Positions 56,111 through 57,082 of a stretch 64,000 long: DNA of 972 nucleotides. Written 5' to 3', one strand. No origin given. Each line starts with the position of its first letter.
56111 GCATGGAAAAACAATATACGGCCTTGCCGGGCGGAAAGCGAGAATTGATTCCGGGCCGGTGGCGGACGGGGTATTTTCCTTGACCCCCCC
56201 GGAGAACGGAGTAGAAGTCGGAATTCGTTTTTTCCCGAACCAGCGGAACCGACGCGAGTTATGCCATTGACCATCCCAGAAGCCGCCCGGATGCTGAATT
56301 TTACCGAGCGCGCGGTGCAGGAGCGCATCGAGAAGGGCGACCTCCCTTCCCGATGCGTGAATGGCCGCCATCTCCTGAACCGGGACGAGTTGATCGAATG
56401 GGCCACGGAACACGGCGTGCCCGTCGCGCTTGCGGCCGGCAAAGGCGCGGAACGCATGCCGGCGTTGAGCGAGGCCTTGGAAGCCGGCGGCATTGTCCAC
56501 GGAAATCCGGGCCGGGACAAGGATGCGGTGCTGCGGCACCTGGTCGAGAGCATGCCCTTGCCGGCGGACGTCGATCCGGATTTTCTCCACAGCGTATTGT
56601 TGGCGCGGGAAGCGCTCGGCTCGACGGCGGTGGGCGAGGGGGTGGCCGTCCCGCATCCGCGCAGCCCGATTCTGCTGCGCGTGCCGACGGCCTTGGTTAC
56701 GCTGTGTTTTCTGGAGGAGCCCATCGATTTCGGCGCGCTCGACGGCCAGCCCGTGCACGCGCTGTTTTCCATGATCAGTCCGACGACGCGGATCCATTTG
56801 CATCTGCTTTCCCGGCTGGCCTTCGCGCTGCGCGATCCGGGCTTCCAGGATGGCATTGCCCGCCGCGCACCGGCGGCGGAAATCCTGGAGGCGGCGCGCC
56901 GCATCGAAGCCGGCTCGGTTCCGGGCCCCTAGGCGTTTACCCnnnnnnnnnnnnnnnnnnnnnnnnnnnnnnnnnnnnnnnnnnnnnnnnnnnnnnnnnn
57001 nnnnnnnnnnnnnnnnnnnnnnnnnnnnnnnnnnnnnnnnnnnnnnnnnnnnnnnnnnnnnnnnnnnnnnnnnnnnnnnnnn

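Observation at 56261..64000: Group-4 hydrogenase-like operon whose large subunit lacks NiFe-ligating cysteines (Ehr-type), headed by an HTH-PTS-EIIA fusion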

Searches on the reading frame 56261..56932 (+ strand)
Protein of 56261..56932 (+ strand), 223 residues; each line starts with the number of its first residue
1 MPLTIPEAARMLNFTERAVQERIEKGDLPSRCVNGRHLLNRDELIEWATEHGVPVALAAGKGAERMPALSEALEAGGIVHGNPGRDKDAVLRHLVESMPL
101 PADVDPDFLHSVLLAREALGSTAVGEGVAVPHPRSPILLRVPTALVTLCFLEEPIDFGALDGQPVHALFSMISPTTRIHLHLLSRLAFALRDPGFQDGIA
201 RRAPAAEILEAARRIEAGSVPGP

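Call 5: search_protein_families(library=pfam, proteins=[window:56261-56932:+], max_evalue=0.01)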
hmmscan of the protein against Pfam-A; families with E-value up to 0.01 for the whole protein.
window:56261-56932:+ (223 aa): 2 families
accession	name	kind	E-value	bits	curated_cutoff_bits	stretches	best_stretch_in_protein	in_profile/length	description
PF00359.27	PTS_EIIA_2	-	2.2e-20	73.6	27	1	78-210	8-139/144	Phosphoenolpyruvate-dependent sugar phosphotransferase system, EIIA 2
PF12728.13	HTH_17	-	6.2e-09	36.4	27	1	3-51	2-50/51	Helix-turn-helix domain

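Call 6: search_protein_families(library=ncbifam, proteins=[window:56261-56932:+], max_evalue=0.01)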
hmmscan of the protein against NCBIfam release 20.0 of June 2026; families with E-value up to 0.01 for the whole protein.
window:56261-56932:+ (223 aa): 8 families
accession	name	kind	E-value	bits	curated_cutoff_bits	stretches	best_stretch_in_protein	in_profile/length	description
TIGR01419.1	nitro_reg_IIA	equivalog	6.1e-16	58.6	138.7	1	69-203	2-134/145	PTS IIA-like nitrogen regulatory protein PtsN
NF008145.0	PRK10896.1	equivalog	5.5e-15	55.4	221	1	103-193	44-134/161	PTS IIA-like nitrogen regulatory protein PtsN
TIGR00848.1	fruA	subfamily_domain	2.5e-14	53.3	103.5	1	87-197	16-127/129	fructose PTS transporter subunit IIA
NF007389.0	PRK09913.1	equivalog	5.4e-10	39.4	151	1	87-196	18-127/148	PTS fructose transporter subunit IIA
NF011663.0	PRK15083.1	subfamily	4.2e-07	28.4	589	1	73-210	497-632/639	PTS mannitol transporter subunit IICBA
NF007293.0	PRK09765.1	equivalog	6.6e-07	28.2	763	1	107-211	44-148/639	PTS 2-O-a-mannosyl-D-glycerate transporter subunit IIABC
TIGR01764.1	excise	domain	4.1e-05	23.8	28.8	1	3-49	2-48/49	excisionase family DNA-binding protein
NF008319.0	PRK11109.1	equivalog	0.0014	18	302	1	78-207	9-134/376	fused PTS fructose transporter subunit IIA/HPr protein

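Call 26: find_homologous_proteins(query=window:56261-56929:+, max_evalue=0.00001)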
Query window:56261-56929:+ (223 aa): 2403 proteins with E <= 0.00001 among 8000 candidates; the best 120 are listed.
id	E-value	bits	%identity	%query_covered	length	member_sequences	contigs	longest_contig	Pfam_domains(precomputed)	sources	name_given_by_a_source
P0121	1.3e-140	485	100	100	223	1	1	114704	PF12728.14,PF00359.28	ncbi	ncbi:MAG: PTS sugar transporter subunit IIA [Kiritimatiellia bacterium]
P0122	5.0e-139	479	100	99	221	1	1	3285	PF12728.14,PF00359.28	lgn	-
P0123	3.3e-128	444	92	100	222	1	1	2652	PF12728.14,PF00359.28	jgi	-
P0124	1.4e-123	429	92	96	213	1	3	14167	PF00359.28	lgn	-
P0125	1.9e-122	425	92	96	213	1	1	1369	PF00359.28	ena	-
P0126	1.3e-121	422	92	96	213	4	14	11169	PF00359.28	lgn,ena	-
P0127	9.8e-118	410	90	85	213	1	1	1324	PF12728.14,PF00359.28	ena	-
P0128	4.2e-116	404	89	95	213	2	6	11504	PF12728.14,PF00359.28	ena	-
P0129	1.5e-112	393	83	94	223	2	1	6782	PF12728.14,PF00359.28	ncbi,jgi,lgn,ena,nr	ncbi:MAG TPA: PTS fructose transporter subunit IIA [Verrucomicrobia bacterium]|nr:PTS fructose trans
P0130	2.5e-112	392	83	97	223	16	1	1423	PF12728.14,PF00359.28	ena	-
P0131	2.7e-111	389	81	100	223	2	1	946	PF12728.14,PF00359.28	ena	-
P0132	3.0e-110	385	79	100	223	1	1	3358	PF12728.14,PF00359.28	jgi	jgi:nitrogen PTS system EIIA component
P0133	3.2e-110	385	80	100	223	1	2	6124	PF12728.14,PF00359.28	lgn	-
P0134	3.6e-109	382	79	100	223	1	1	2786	PF12728.14,PF00359.28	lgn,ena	-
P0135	7.5e-109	381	80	100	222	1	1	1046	PF12728.14,PF00359.28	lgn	-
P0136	1.5e-108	380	79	100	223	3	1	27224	PF12728.14,PF00359.28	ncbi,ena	-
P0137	1.9e-108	379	81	98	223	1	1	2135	PF12728.14,PF00359.28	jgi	jgi:nitrogen PTS system EIIA component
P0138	4.1e-108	378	81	100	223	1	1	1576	PF12728.14,PF00359.28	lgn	-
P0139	9.7e-108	377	79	100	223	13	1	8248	PF12728.14,PF00359.28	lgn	-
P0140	9.9e-108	377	81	97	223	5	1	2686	PF12728.14,PF00359.28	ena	-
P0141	2.0e-107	376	80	97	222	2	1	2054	PF12728.14,PF00359.28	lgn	-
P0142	2.2e-107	376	80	100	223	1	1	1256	PF12728.14,PF00359.28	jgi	jgi:nitrogen PTS system EIIA component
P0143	2.5e-107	376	79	98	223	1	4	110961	PF12728.14,PF00359.28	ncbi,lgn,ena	-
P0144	1.6e-106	373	78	100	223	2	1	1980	PF12728.14,PF00359.28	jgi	jgi:nitrogen PTS system EIIA component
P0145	2.2e-106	373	78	100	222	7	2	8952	PF12728.14,PF00359.28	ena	-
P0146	2.6e-106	372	79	100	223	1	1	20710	PF12728.14,PF00359.28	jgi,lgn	jgi:PTS system nitrogen regulatory IIA component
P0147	2.8e-106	372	78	98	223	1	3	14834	PF12728.14,PF00359.28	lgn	-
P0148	4.5e-106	372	78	100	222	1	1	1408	PF12728.14,PF00359.28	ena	-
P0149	1.2e-105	370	77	100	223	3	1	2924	PF12728.14,PF00359.28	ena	-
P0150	1.7e-105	370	80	97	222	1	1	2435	PF12728.14,PF00359.28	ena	-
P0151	1.7e-105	370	80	100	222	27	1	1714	PF12728.14,PF00359.28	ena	-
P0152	2.1e-105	369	77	93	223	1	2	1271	PF12728.14,PF00359.28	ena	-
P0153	2.5e-105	369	81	98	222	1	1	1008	PF12728.14,PF00359.28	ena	-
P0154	5.4e-105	368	79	99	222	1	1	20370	PF12728.14,PF00359.28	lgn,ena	-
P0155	9.5e-105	367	78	100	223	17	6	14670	PF12728.14,PF00359.28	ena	-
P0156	1.5e-104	367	78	99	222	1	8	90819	PF12728.14,PF00359.28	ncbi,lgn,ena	-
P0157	2.4e-104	366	78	99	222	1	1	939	PF12728.14,PF00359.28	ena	-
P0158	2.9e-104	366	77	100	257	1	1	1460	PF12728.14,PF00359.28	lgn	-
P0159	4.0e-104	365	78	94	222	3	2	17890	PF12728.14,PF00359.28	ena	-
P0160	4.8e-104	365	79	98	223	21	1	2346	PF12728.14,PF00359.28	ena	-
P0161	6.9e-104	364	78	99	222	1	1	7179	PF12728.14,PF00359.28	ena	-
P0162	7.8e-104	364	78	97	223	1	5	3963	PF12728.14,PF00359.28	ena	-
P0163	1.1e-103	364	79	94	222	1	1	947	PF12728.14,PF00359.28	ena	-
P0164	1.5e-103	363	78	98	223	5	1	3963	PF12728.14,PF00359.28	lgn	-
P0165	2.2e-103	363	77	93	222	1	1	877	PF12728.14,PF00359.28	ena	-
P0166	3.9e-103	362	77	98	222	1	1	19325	PF12728.14,PF00359.28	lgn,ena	-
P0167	6.0e-103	361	78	93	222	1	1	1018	PF12728.14,PF00359.28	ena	-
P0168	6.2e-103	361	75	99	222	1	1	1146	PF12728.14,PF00359.28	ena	-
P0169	9.8e-103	361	78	93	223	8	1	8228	PF12728.14,PF00359.28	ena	-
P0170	1.3e-102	360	77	100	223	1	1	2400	PF12728.14,PF00359.28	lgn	-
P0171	1.9e-102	360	77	98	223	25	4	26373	PF12728.14,PF00359.28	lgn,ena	-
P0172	1.9e-102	360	76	94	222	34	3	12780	PF12728.14,PF00359.28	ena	-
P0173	2.3e-102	359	76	99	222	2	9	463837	PF12728.14,PF00359.28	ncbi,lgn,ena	-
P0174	2.9e-102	359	78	95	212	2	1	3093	PF00359.28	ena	-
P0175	4.9e-102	358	78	97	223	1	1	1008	PF12728.14,PF00359.28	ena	-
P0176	6.8e-102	358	76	98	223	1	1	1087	PF12728.14,PF00359.28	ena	-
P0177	7.9e-102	358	76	93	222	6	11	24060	PF12728.14,PF00359.28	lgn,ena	-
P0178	2.4e-101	356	76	97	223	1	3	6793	PF12728.14,PF00359.28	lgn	-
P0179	5.9e-101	355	75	98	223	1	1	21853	PF12728.14,PF00359.28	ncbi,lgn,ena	-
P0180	2.2e-100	353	77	95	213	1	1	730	PF00359.28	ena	-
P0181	2.7e-100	353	78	95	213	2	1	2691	PF00359.28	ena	-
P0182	3.6e-100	352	74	99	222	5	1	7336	PF12728.14,PF00359.28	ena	-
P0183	5.6e-100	352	78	93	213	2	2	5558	PF00359.28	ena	-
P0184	6.3e-100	351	77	97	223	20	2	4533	PF12728.14,PF00359.28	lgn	-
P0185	6.9e-100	351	78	89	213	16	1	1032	PF00359.28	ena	-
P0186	7.1e-100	351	76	94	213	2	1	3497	PF00359.28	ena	-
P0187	1.7e-99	350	78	94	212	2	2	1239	PF12728.14,PF00359.28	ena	-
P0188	1.8e-99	350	74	97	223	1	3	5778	PF12728.14,PF00359.28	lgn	-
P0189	2.1e-99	350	74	98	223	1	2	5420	PF12728.14,PF00359.28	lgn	-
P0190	2.5e-99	350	79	93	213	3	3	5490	PF12728.14,PF00359.28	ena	-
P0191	3.5e-99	349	79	93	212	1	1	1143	PF00359.28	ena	-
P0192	4.8e-99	349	78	94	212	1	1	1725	PF12728.14,PF00359.28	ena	-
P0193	4.9e-99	349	76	97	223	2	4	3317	PF12728.14,PF00359.28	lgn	-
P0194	5.0e-99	349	74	91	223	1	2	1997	PF12728.14,PF00359.28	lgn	-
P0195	6.3e-99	348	75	99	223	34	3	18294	PF12728.14,PF00359.28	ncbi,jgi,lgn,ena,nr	ncbi:MAG TPA: PTS sugar transporter subunit IIA [Kiritimatiellia bacterium]|nr:PTS sugar transporter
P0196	8.5e-99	348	75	94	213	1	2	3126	PF00359.28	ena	-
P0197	1.0e-98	348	76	94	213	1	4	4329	PF00359.28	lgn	-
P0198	2.3e-98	346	75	91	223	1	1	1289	PF12728.14,PF00359.28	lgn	-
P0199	3.8e-98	346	74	98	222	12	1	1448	PF12728.14,PF00359.28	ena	-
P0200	4.8e-98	345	73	98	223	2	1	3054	PF12728.14,PF00359.28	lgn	-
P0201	5.9e-98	345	75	98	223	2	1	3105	PF12728.14,PF00359.28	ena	-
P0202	8.4e-98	345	79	93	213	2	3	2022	PF12728.14,PF00359.28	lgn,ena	-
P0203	4.8e-97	342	77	95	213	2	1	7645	PF00359.28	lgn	-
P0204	4.8e-97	342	74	97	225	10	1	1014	PF12728.14,PF00359.28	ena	-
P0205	6.7e-97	342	72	94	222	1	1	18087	PF12728.14,PF00359.28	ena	-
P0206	1.6e-96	340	74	98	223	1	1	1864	PF12728.14,PF00359.28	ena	-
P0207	2.2e-96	340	73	98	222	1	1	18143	PF12728.14,PF00359.28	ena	-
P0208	5.3e-96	339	72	98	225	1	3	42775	PF12728.14,PF00359.28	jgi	jgi:nitrogen PTS system EIIA component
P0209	1.2e-95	337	76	95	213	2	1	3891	PF12728.14,PF00359.28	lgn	-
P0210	2.4e-95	337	72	98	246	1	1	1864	PF12728.14,PF00359.28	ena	-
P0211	7.6e-90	319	69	100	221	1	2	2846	PF12728.14,PF00359.28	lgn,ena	-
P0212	1.3e-89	318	71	95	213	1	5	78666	PF00359.28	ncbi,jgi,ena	-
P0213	1.9e-89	317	70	95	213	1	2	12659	PF00359.28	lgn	-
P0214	1.2e-88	315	71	95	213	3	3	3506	PF00359.28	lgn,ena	-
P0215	4.9e-82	293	64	95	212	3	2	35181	PF12728.14,PF00359.28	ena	-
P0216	1.1e-81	292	60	100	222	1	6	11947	PF12728.14,PF00359.28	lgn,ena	-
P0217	2.3e-71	258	55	98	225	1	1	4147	PF12728.14,PF13384.13,PF00359.28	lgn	-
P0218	5.2e-71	257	56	98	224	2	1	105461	PF12728.14,PF13384.13,PF00359.28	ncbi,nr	ncbi:MAG: PTS sugar transporter subunit IIA [Planctomycetes bacterium]|nr:PTS sugar transporter subu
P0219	6.4e-71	257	58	98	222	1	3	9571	PF12728.14,PF00359.28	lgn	-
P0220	7.2e-71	256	58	100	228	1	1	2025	PF12728.14,PF00359.28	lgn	-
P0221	1.3e-70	256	57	100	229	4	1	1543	PF12728.14,PF00359.28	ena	-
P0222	1.2e-69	253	55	99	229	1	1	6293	PF12728.14,PF00359.28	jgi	jgi:PTS system nitrogen regulatory IIA component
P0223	1.6e-69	252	56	100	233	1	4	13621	PF12728.14,PF00359.28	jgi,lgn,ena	-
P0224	2.7e-69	251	55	97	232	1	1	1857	PF12728.14,PF00359.28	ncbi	-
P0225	4.2e-69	251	58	98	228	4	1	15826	PF12728.14,PF00359.28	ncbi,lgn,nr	ncbi:MAG: PTS sugar transporter subunit IIA [Thermoanaerobaculaceae bacterium]|nr:PTS sugar transpor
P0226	9.3e-69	250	54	99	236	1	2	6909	PF12728.14,PF00359.28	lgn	-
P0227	2.9e-68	248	54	100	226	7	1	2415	PF12728.14,PF00359.28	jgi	jgi:nitrogen PTS system EIIA component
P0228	3.0e-68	248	55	97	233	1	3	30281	PF12728.14,PF00359.28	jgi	jgi:PTS system nitrogen regulatory IIA component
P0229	3.4e-68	248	56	98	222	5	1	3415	PF12728.14,PF00359.28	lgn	-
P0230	4.1e-68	247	57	99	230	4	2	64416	PF12728.14,PF00359.28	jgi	-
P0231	5.5e-68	247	54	98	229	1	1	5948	PF12728.14,PF00359.28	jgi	jgi:PTS system nitrogen regulatory IIA component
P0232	1.5e-67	246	54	97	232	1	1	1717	PF12728.14,PF00359.28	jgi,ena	-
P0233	2.0e-67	245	54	98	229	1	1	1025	PF12728.14,PF00359.28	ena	-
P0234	3.5e-67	244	54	98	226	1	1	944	PF12728.14,PF00359.28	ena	-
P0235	3.7e-67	244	53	98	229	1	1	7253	PF12728.14,PF00359.28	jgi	jgi:PTS system nitrogen regulatory IIA component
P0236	4.0e-67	244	53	99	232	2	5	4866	PF12728.14,PF00359.28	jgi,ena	-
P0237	4.1e-67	244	54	100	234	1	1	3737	PF12728.14,PF00359.28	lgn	-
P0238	6.1e-67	244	53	98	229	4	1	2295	PF12728.14,PF00359.28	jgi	jgi:nitrogen PTS system EIIA component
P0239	8.7e-67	243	54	100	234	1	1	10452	PF12728.14,PF00359.28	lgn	-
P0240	1.1e-66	243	53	98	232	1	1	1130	PF12728.14,PF00359.28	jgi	-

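Call 40: find_encoding_contigs(protein=P0218, flank=9000, max_places=2)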
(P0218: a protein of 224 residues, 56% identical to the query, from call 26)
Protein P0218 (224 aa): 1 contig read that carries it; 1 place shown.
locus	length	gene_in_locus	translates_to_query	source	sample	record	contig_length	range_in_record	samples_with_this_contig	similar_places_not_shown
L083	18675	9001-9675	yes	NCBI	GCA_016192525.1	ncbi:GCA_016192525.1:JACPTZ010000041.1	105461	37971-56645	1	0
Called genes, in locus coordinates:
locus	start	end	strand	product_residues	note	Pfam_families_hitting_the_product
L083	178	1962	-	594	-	PF01855:POR_N, PF12797:Fer4_2 (faint), PF12837:Fer4_6 (faint), PF14697:Fer4_21 (faint), PF02775:TPP_enzyme_C, PF12838:Fer4_7 (weak), PF00037:Fer4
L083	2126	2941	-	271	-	PF01869:BcrAD_BadFG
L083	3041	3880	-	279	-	PF01869:BcrAD_BadFG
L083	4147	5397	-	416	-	PF06050:HGD-D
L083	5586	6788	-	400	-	PF06050:HGD-D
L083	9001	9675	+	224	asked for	PF12728:HTH_17, PF13384:HTH_23 (faint), PF00359:PTS_EIIA_2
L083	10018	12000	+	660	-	PF00361:Proton_antipo_M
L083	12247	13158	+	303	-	PF00146:NADHdh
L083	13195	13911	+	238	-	PF00420:Oxidored_q2 (weak)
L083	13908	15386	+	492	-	PF00361:Proton_antipo_M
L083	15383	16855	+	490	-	PF00329:Complex1_30kDa (weak), PF00346:Complex1_49kDa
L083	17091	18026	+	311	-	PF13187:Fer4_9 (faint), PF12837:Fer4_6 (weak), PF12838:Fer4_7 (weak), PF13237:Fer4_10 (faint), PF01058:Oxidored_q6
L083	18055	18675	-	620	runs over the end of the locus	PF03253:UT, PF02146:SIR2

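Call 41: find_encoding_contigs(protein=P0230, flank=9000, max_places=2)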
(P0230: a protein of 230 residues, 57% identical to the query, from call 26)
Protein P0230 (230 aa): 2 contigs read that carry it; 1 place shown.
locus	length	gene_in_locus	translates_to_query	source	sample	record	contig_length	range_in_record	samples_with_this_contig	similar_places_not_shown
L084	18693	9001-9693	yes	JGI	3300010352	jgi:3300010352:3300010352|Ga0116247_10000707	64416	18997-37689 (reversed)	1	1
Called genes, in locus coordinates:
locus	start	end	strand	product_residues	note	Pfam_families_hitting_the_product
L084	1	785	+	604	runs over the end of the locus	-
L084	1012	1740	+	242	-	-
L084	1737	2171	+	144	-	PF00075:RNase_H, PF13456:RVT_3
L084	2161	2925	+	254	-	PF01168:Ala_racemase_N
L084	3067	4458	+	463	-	-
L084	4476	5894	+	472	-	-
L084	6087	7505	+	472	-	-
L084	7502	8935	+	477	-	-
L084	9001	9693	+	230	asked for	PF12728:HTH_17, PF00359:PTS_EIIA_2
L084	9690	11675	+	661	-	PF00662:Proton_antipo_N (faint), PF00361:Proton_antipo_M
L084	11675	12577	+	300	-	PF00146:NADHdh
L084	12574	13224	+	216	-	-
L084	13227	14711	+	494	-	PF00361:Proton_antipo_M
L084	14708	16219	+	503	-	PF00329:Complex1_30kDa (weak), PF00346:Complex1_49kDa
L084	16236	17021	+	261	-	PF13187:Fer4_9 (faint), PF12838:Fer4_7 (faint), PF00037:Fer4 (faint), PF13484:Fer4_16 (faint), PF01058:Oxidored_q6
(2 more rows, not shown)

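Call 67: search_solved_structures(query=window:56261-56929:+, max_evalue=0.01, show_alignments=2)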
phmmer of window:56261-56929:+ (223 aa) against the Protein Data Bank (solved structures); distinct sequences matched with E-value up to 0.01: 7.
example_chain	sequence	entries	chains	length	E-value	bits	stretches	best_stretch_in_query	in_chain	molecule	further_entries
1a6j_A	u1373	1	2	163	1.6e-13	54.2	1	100-206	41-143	NITROGEN REGULATORY IIA PROTEIN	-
3urr_A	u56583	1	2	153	1.1e-12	51.4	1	112-197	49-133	PTS IIA-like nitrogen-regulatory protein PtsN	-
4gqx_A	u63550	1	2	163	1.5e-12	51.1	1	112-197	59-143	PTS IIA-like nitrogen-regulatory protein PtsN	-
2a0j_A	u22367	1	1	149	2.6e-11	47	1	111-207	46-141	PTS system, nitrogen regulatory IIA protein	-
1a3a_A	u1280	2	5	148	1.9e-07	34.3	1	75-211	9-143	MANNITOL-SPECIFIC EII | PTS SYSTEM, MANNITOL-SPECIFIC IIABC COMPONENT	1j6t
2few_A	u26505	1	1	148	2.5e-06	30.7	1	75-211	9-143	PTS system mannitol-specific EIICBA component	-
3oxp_A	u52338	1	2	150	0.0011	22.1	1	103-189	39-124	Phosphotransferase enzyme II, A component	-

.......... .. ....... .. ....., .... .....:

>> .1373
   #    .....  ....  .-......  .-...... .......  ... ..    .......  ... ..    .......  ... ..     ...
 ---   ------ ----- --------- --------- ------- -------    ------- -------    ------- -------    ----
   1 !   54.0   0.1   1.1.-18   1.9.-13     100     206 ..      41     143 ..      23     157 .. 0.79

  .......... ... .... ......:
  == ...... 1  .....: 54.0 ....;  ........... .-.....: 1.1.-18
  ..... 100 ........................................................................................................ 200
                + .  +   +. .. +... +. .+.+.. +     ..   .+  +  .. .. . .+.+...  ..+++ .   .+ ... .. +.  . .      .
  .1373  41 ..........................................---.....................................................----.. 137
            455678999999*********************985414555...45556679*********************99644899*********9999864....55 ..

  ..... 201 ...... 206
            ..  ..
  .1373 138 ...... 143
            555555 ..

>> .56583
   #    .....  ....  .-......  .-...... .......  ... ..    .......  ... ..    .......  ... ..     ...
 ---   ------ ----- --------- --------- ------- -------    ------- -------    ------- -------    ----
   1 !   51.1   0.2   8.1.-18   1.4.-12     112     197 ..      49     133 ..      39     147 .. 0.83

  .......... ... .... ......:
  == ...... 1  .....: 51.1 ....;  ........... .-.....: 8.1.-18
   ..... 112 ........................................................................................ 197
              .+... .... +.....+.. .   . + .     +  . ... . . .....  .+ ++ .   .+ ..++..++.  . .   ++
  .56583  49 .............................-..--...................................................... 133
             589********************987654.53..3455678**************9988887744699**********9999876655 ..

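Call 78: predict_structure(alignment_id=A3)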
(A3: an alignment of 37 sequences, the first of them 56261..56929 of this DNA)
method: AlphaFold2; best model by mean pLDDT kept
length: 223 residues; sequences in the alignment: 37
mean_pLDDT: 88.0   pTM: 0.69
mean pLDDT of the five models: 88.0, 86.6, 85.8, 85.1, 84.2
residues with pLDDT >= 90: 131; 70-90: 75; 50-70: 8; < 50: 9
segments of 3 or more residues with pLDDT < 50: 59-63, 220-223
pLDDT, mean of each block of 10 residues (from residue 1): 88 92 90 86 87 71 75 97 95 95 92 87 84 84 93 85 89 91 94 95 97 83 37
secondary structure, 60 per line:
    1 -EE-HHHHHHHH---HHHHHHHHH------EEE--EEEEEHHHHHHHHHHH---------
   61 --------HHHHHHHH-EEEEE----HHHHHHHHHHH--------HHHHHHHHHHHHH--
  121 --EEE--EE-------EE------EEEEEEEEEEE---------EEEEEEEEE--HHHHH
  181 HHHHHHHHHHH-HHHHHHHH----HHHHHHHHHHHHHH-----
elements in order: H5-12 H16-24 E31-33 E36-40 H41-51 H69-76 E78-82 H87-97 H106-118 E123-125 E145-155 E165-173 H176-191 H193-200 H205-218
